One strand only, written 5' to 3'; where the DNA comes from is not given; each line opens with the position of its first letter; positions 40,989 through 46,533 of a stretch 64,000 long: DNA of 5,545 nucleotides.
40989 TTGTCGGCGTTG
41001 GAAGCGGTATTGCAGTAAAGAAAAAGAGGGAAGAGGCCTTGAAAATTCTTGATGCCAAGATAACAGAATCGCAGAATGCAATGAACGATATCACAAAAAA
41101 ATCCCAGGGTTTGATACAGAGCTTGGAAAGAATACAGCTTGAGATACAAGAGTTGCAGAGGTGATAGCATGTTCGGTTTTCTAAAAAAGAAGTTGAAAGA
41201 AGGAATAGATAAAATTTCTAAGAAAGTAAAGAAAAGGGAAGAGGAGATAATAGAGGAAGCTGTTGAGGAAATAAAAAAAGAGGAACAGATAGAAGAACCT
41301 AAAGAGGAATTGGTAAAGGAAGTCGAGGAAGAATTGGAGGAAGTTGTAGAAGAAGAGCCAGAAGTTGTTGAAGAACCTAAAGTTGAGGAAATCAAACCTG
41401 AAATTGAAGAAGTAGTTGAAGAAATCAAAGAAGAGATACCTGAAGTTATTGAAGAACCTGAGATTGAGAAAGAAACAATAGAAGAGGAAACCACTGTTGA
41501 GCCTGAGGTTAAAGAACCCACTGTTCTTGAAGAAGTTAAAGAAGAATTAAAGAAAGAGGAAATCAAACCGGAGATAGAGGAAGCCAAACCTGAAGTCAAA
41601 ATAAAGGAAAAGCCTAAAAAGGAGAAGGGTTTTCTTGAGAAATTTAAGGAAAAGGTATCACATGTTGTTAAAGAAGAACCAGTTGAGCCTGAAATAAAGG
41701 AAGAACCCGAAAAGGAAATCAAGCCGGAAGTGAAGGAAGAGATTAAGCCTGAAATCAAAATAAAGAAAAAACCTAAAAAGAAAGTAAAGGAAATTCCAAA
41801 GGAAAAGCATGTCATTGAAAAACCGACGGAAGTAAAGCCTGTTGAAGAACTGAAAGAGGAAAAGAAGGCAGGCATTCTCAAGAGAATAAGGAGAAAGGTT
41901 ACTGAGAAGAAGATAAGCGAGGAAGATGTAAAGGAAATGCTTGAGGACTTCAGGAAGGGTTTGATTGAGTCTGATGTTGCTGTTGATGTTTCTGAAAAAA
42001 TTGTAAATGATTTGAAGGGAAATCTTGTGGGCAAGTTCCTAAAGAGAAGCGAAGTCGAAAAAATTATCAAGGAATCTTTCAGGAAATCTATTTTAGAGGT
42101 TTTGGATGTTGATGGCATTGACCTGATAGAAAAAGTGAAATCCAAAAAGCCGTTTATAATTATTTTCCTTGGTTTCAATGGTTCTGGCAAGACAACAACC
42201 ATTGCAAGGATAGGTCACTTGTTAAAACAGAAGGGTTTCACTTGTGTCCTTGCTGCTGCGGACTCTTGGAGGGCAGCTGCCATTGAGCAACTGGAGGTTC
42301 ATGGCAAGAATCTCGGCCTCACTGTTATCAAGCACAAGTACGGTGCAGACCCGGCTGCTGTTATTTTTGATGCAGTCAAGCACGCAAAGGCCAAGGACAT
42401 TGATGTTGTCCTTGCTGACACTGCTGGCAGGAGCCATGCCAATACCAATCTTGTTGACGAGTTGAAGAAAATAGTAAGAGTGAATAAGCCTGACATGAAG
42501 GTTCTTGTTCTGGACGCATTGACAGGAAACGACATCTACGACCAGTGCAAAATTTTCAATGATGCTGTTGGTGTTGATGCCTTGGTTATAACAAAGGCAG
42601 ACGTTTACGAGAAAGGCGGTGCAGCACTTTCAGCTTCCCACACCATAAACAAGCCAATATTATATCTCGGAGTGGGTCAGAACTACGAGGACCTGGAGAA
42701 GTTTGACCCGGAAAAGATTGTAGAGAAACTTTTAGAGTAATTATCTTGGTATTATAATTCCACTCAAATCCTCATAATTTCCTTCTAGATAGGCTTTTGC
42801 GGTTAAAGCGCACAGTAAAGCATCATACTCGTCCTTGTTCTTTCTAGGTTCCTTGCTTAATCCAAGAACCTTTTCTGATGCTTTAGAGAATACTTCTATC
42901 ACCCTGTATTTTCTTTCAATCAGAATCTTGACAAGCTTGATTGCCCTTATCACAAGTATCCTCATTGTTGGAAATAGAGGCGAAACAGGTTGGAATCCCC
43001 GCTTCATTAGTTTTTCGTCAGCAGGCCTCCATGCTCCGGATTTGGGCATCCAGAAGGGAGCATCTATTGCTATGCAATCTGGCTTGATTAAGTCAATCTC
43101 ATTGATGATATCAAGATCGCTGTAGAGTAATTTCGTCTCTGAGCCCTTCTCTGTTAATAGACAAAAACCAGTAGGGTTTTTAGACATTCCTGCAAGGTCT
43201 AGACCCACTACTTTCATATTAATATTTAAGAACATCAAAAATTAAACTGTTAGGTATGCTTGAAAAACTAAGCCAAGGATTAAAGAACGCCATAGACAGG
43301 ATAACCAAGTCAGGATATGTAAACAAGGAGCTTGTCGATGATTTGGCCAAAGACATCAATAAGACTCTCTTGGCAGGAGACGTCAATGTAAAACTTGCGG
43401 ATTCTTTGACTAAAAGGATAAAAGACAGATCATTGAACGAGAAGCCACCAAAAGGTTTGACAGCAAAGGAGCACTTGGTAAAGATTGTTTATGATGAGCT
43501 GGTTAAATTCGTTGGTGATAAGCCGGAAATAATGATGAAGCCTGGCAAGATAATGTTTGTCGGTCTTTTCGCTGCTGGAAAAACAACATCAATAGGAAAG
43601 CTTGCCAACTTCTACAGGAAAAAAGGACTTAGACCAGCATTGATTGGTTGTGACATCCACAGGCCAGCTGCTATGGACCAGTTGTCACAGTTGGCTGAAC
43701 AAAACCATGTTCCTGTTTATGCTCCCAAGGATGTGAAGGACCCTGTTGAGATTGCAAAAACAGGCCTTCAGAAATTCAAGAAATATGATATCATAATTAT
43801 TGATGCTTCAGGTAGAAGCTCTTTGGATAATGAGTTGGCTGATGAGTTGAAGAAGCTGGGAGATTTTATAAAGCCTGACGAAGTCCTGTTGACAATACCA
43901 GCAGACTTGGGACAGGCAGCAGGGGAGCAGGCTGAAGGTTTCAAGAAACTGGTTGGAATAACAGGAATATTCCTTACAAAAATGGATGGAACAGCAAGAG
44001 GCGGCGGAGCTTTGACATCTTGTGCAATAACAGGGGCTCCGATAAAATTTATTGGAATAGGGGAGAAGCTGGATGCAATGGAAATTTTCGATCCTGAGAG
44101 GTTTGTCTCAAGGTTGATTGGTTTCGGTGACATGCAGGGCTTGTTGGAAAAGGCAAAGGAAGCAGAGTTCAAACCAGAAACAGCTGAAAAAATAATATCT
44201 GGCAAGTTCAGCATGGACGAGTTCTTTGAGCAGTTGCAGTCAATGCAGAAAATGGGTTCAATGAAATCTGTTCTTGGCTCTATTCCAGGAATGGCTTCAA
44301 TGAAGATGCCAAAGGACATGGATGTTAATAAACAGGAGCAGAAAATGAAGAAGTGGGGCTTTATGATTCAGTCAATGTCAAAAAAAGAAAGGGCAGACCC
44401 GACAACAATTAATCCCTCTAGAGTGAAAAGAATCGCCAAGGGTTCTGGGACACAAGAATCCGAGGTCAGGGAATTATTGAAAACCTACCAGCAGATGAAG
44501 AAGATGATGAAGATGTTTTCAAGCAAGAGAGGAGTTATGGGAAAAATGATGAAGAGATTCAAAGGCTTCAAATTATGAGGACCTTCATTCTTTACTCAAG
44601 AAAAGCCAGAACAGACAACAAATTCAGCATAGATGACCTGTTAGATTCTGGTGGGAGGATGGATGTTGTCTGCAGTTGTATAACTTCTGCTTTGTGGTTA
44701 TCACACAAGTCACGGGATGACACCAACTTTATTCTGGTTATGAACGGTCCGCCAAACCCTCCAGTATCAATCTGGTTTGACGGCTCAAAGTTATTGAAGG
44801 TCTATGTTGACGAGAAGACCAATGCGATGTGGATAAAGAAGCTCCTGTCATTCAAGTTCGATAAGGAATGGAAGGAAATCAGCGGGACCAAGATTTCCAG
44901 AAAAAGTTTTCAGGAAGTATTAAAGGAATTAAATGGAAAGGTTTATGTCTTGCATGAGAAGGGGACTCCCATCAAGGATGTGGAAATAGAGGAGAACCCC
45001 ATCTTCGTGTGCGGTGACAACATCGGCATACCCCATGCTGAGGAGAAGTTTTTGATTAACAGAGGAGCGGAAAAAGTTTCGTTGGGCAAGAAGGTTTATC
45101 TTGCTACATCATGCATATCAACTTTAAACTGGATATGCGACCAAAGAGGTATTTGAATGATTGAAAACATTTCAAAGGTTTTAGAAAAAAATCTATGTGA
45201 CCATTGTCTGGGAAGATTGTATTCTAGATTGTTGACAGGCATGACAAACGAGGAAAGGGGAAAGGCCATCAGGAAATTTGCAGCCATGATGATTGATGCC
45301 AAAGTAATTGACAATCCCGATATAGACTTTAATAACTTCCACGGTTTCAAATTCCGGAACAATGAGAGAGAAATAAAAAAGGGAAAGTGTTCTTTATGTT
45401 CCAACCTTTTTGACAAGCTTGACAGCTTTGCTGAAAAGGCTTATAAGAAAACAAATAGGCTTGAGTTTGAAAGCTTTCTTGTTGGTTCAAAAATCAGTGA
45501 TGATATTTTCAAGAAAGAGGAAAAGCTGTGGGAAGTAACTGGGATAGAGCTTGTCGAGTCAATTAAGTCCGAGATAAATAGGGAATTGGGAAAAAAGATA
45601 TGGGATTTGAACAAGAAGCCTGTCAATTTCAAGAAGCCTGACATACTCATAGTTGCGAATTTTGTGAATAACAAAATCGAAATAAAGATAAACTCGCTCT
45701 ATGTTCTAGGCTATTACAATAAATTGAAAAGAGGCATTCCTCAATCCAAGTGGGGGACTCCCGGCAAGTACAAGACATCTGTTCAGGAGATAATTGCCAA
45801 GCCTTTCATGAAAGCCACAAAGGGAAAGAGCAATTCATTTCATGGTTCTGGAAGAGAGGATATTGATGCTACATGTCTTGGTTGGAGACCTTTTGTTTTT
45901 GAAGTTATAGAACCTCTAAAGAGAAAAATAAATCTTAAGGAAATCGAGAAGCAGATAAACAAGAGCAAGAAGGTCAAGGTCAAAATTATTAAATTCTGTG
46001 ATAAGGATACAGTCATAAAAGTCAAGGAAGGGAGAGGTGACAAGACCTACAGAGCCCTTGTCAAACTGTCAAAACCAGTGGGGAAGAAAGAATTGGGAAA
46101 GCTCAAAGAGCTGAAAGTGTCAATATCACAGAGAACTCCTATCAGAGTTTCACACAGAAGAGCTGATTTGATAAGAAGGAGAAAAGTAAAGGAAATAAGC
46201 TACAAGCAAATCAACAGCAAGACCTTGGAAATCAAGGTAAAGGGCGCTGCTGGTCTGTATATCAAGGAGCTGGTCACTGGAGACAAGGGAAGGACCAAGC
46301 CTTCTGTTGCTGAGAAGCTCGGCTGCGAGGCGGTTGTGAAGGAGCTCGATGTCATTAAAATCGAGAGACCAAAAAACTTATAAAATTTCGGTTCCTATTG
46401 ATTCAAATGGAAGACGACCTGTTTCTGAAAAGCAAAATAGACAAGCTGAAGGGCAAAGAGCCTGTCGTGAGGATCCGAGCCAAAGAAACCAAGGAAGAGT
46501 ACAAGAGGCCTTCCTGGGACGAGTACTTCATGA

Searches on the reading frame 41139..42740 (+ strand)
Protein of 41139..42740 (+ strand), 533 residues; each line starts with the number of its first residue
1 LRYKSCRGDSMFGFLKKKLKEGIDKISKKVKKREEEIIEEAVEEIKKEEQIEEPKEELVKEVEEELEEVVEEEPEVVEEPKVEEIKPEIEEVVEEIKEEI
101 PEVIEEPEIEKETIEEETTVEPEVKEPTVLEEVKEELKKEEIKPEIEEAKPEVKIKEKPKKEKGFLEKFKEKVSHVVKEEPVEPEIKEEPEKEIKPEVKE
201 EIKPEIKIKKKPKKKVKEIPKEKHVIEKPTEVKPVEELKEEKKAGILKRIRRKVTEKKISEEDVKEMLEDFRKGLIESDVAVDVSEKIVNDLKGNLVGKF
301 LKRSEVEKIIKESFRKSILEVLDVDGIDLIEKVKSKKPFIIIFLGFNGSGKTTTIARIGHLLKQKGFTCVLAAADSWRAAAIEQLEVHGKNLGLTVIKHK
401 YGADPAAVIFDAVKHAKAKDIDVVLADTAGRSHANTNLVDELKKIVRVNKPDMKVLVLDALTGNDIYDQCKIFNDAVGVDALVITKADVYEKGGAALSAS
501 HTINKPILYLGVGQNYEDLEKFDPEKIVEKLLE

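Call 38: search_protein_families(library=ncbifam, proteins=[window:41139-42740:+], max_evalue=0.00001)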
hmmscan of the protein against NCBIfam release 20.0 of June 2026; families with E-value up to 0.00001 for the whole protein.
window:41139-42740:+ (533 aa): 10 families
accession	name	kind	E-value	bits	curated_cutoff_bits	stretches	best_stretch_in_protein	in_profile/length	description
TIGR00064.1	ftsY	equivalog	6e-91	304.6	260.7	1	264-532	3-279/279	signal recognition particle-docking protein FtsY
TIGR00959.1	ffh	equivalog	2.4e-63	214.4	473.2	1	248-532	10-294/428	signal recognition particle protein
TIGR01425.1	SRP54_euk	equivalog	1.6e-49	168.9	576.25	1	250-532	12-294/428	signal recognition particle protein SRP54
TIGR03499.1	FlhF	equivalog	3.7e-16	60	174.15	1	155-430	29-286/286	flagellar biosynthesis GTPase FlhF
NF009368.0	PRK12726.1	equivalog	4.7e-14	52.3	832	1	339-517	207-382/407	flagellar biosynthesis regulator FlhF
NF005230.0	PRK06731.1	equivalog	8.3e-14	51.5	553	1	305-515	55-260/281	flagellar biosynthesis regulator FlhF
NF011312.0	PRK14723.1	equivalog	5.6e-12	45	951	1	343-531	190-378/768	flagellar biosynthesis regulator FlhF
NF011310.0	PRK14721.1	equivalog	6.6e-09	35.5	725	1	340-521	193-371/423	flagellar biosynthesis regulator FlhF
NF011311.0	PRK14722.1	equivalog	4.9e-08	32.4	777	1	339-478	138-274/374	flagellar biosynthesis regulator FlhF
TIGR01420.1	pilT_fam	subfamily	7.2e-06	25.4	319.1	1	242-372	28-156/343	PilT/PilU family type 4a pilus ATPase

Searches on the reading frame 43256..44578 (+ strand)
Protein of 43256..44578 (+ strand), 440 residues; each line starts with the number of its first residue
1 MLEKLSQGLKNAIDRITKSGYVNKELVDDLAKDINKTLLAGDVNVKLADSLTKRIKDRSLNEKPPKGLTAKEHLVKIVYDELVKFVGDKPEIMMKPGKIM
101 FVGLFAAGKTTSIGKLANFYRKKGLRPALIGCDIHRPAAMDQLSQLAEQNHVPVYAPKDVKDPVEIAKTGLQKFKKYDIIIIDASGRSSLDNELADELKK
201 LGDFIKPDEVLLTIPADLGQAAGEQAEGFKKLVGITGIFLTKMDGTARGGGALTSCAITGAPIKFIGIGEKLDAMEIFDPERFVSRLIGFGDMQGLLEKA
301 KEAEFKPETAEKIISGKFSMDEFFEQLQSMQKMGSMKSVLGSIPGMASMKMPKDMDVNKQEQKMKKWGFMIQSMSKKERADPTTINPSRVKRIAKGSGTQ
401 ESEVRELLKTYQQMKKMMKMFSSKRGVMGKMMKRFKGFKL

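Call 6: search_protein_families(library=pfam, proteins=[window:43256-44578:+], max_evalue=0.001)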
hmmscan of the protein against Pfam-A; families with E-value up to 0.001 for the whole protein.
window:43256-44578:+ (440 aa): 3 families
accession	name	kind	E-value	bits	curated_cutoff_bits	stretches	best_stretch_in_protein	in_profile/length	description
PF00448.28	SRP54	-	1.2e-62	211.6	22.7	1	98-288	3-195/196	SRP54-type protein, GTPase domain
PF02978.25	SRP_SPB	-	2.3e-30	105.3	27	1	317-418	1-91/91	Signal peptide binding domain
PF02881.24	SRP54_N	-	9.2e-15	55.1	22.4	1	5-82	1-75/75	SRP54-type protein, helical bundle domain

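Call 36: find_homologous_proteins(query=window:43256-44578:+, max_evalue=1e-50)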
Query window:43256-44578:+ (440 aa): 4675 proteins with E <= 1e-50 among 8000 candidates; the best 120 are listed.
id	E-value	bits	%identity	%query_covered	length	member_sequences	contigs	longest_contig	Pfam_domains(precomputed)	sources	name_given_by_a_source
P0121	1.3e-259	879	91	96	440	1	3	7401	PF02881.25,PF02978.27,PF00448.29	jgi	jgi:signal recognition particle subunit SRP54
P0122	2.6e-258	875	91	97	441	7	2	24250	PF02881.25,PF02978.27,PF00448.29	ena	-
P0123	3.6e-240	815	83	100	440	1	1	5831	PF02881.25,PF02978.27,PF00448.29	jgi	-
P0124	2.4e-238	809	83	100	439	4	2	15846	PF02881.25,PF02978.27,PF00448.29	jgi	-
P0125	2.3e-237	806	83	100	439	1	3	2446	PF02881.25,PF02978.27,PF00448.29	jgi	jgi:signal recognition particle subunit SRP54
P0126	1.1e-227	774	78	100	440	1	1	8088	PF02881.25,PF02978.27,PF00448.29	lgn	-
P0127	1.0e-225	768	78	100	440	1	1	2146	PF02881.25,PF02978.27,PF00448.29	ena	-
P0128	1.3e-223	761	76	100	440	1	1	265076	PF02881.25,PF02978.27,PF13401.13,PF00448.29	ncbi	ncbi:MAG: signal recognition particle receptor subunit alpha [Candidatus Aenigmatarchaeota archaeon]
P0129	8.0e-221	752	76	100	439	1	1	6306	PF02881.25,PF02978.27,PF00448.29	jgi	-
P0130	1.0e-220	751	76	100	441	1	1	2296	PF02881.25,PF02978.27,PF13401.13,PF00448.29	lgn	-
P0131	6.2e-220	749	76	100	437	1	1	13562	PF02881.25,PF02978.27,PF13401.13,PF00448.29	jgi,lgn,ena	jgi:signal recognition particle subunit SRP54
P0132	3.1e-219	746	75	100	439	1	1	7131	PF02881.25,PF02978.27,PF00448.29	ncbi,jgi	-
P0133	4.8e-219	746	75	100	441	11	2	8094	PF02881.25,PF02978.27,PF00448.29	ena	-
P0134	9.3e-219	745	75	100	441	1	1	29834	PF02881.25,PF02978.27,PF13401.13,PF00448.29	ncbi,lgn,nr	ncbi:MAG: signal recognition particle protein [Candidatus Aenigmarchaeota archaeon]|nr:signal recogn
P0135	4.5e-217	739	75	100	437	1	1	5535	PF02881.25,PF02978.27,PF00448.29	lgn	-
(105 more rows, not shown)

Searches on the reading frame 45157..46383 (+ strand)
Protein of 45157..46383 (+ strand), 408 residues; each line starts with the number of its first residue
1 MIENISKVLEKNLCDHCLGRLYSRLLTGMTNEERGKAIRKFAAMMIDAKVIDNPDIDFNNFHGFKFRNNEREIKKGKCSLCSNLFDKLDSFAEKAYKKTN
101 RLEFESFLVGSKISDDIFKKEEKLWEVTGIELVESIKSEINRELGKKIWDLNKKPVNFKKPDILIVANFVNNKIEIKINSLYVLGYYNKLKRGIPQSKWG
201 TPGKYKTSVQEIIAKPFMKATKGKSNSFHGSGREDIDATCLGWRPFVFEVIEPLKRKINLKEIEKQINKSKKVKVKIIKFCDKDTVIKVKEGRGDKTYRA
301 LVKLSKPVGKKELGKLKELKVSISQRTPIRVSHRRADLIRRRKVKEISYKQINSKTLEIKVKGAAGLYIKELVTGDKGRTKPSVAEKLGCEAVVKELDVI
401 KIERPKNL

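Call 6: search_protein_families(library=pfam, proteins=[window:45157-46383:+], max_evalue=0.001)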
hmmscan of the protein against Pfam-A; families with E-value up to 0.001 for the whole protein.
window:45157-46383:+ (408 aa): 3 families
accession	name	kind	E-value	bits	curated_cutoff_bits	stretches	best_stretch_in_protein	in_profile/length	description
PF21238.2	Pus10_C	-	1.3e-65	221.7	27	1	182-403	1-232/232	Pus10, C-terminal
PF22023.1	Pus10_THUMP_arc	-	2.7e-23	82.3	28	1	91-168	1-78/78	Pus10 THUMP domain, archaeal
PF02926.22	THUMP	-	0.00045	21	20.6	1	85-176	8-81/84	THUMP domain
